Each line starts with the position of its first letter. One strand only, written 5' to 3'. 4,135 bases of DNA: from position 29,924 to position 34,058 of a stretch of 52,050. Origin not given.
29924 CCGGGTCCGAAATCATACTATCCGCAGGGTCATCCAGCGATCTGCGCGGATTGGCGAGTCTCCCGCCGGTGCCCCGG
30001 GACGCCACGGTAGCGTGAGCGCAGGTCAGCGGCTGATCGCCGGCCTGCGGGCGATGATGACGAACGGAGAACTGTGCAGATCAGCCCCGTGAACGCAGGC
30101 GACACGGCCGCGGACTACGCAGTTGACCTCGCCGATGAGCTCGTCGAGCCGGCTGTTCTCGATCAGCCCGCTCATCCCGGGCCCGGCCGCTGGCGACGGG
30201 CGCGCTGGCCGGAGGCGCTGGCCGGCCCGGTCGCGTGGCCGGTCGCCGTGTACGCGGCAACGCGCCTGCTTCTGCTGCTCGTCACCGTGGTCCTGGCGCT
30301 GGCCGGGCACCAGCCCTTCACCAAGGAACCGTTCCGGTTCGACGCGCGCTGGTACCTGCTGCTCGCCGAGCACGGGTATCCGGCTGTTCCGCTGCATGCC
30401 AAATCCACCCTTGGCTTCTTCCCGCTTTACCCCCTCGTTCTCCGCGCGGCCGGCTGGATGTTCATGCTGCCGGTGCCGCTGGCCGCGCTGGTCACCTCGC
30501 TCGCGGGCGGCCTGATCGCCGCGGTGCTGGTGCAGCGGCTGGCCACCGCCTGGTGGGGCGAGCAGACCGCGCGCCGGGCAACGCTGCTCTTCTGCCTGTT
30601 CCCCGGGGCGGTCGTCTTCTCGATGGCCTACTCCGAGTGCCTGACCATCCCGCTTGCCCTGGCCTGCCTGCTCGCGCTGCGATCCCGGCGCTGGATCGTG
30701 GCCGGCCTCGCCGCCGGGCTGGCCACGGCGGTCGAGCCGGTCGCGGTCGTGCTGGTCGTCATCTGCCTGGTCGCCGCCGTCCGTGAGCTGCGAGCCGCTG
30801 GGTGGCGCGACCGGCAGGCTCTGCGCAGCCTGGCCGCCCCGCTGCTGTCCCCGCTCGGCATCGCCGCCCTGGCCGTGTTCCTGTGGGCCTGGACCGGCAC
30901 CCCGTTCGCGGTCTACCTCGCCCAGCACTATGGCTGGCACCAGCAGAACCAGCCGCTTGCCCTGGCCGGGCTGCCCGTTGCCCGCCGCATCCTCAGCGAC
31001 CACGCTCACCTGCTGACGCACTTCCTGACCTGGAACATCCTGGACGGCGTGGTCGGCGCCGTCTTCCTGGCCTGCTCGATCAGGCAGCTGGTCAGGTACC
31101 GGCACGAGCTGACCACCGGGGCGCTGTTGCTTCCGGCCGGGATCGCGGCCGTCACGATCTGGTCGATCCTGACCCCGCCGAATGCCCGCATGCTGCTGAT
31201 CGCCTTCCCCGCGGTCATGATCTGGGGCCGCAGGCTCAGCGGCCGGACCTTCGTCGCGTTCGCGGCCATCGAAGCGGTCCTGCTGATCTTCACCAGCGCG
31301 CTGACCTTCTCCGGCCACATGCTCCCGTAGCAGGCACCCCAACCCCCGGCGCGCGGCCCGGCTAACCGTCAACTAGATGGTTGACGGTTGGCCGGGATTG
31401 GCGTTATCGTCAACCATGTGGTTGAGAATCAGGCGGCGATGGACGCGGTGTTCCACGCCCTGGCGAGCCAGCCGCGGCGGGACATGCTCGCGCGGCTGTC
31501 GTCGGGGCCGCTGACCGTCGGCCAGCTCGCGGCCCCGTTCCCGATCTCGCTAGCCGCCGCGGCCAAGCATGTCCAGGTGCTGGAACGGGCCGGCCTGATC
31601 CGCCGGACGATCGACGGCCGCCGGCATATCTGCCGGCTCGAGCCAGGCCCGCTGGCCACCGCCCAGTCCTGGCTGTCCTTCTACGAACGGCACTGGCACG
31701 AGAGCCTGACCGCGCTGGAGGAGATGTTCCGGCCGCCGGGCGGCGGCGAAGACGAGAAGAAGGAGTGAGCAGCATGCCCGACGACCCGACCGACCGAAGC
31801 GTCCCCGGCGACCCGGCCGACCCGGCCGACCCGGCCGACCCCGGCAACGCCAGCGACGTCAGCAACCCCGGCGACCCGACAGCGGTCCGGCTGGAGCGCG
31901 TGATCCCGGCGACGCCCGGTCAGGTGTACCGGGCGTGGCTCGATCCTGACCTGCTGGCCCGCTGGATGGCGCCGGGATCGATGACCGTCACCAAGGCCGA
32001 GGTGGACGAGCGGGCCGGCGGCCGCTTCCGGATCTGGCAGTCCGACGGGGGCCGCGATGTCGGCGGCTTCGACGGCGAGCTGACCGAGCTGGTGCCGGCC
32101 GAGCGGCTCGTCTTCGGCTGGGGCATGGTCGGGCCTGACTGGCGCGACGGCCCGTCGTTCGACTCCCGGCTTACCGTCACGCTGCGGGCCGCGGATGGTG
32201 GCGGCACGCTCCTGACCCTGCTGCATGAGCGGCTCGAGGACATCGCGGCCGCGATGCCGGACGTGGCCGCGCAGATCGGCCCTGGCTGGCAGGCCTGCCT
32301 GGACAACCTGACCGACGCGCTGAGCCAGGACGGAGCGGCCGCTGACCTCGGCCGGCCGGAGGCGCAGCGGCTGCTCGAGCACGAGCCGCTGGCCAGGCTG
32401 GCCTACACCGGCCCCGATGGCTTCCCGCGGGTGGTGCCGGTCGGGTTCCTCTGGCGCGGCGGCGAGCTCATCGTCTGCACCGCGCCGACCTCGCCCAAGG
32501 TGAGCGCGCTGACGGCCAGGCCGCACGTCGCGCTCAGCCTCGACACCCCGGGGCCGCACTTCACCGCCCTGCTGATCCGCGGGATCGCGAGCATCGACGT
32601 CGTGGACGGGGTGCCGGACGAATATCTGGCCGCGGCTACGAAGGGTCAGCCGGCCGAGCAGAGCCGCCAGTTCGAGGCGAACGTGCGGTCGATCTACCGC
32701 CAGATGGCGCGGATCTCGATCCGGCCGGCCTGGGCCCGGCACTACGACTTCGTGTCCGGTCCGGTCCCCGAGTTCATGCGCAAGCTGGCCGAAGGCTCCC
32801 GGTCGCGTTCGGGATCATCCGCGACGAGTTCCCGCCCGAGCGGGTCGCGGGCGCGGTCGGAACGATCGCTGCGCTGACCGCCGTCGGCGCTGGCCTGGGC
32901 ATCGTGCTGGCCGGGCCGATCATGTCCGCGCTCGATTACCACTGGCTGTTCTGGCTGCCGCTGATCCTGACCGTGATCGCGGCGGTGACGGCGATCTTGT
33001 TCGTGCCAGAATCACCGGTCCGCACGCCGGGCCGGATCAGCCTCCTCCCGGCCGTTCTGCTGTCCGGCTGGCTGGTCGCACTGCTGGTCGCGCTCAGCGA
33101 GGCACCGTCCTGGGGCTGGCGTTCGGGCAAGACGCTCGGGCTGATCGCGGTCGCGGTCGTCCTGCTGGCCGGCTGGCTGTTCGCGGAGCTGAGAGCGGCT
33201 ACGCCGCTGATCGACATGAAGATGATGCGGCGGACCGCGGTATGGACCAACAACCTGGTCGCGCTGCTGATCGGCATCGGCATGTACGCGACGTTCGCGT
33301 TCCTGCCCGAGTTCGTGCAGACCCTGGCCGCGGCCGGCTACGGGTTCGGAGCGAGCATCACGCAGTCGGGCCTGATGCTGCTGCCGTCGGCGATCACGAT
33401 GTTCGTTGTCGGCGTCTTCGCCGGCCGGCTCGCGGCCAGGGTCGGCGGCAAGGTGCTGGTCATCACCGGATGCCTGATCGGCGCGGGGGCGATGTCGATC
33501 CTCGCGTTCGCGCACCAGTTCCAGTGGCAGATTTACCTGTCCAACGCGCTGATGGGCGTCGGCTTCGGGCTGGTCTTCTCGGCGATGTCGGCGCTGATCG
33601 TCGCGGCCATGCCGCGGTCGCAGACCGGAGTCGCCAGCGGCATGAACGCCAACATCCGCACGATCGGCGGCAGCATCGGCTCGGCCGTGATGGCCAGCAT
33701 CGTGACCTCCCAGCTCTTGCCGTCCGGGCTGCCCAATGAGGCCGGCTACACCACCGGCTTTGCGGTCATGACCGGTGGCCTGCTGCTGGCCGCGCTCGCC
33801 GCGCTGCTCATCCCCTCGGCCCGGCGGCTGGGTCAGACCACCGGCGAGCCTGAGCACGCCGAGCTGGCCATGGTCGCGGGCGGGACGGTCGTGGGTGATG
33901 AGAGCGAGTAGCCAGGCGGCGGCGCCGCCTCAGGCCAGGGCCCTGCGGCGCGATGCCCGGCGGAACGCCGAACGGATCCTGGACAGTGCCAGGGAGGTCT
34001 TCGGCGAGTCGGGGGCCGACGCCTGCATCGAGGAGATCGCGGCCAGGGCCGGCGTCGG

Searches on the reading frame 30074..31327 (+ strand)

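Call 65: search_protein_families(library=pfam, proteins=[window:30074-31327:+], max_evalue=0.0001)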
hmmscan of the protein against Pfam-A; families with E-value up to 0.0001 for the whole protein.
window:30074-31327:+ (418 aa): 1 family
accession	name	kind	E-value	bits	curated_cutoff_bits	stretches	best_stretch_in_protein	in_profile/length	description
PF04188.19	Mannosyl_trans2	-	3e-06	27.3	22.4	1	88-264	60-245/443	Mannosyltransferase (PIG-V)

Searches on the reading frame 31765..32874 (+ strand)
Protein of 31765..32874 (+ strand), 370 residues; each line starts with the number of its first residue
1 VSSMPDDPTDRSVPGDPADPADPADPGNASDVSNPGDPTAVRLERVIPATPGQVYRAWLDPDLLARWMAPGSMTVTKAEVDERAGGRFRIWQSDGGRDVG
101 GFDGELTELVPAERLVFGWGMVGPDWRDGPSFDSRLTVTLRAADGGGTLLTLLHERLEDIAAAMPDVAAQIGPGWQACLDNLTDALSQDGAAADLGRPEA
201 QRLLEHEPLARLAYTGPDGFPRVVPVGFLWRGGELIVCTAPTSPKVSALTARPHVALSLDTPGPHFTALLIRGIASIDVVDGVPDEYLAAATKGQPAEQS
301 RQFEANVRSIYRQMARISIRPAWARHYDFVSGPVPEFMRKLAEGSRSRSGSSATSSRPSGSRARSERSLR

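Call 65: search_protein_families(library=pfam, proteins=[window:31765-32874:+], max_evalue=0.0001)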
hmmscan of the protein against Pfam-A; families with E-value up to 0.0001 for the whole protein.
window:31765-32874:+ (370 aa): 4 families
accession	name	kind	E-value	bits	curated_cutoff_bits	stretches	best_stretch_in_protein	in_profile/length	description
PF08327.17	AHSA1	-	3.6e-23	82.6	22.1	1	49-186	2-124/125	Activator of Hsp90 ATPase homolog 1-like protein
PF10604.15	Polyketide_cyc2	-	6.9e-10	39.8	27.4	1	40-183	3-138/142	Polyketide cyclase / dehydrase and lipid transport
PF01243.27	PNPOx_N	-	6.5e-09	36.6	28.1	1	198-288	3-85/120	Pyridoxamine 5'-phosphate oxidase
PF12900.13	Pyridox_ox_2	-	3.5e-06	27.5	27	1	197-257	2-60/140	Pyridoxamine 5'-phosphate oxidase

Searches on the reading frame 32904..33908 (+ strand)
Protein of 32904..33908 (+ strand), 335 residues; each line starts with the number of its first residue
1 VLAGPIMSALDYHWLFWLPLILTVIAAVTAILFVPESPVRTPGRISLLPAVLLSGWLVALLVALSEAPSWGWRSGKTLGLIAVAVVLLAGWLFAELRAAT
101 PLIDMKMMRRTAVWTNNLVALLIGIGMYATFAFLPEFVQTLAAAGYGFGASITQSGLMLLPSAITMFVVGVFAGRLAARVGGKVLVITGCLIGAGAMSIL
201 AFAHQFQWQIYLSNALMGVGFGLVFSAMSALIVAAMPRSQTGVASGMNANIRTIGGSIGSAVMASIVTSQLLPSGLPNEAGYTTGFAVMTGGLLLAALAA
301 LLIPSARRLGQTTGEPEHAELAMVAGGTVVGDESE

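Call 65: search_protein_families(library=pfam, proteins=[window:32904-33908:+], max_evalue=0.0001)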
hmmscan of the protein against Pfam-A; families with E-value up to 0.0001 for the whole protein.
window:32904-33908:+ (335 aa): 1 family
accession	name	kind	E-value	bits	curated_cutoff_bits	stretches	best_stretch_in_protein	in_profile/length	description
PF07690.21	MFS_1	-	5.8e-26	91.7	33.4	2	2-259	140-346/347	Major Facilitator Superfamily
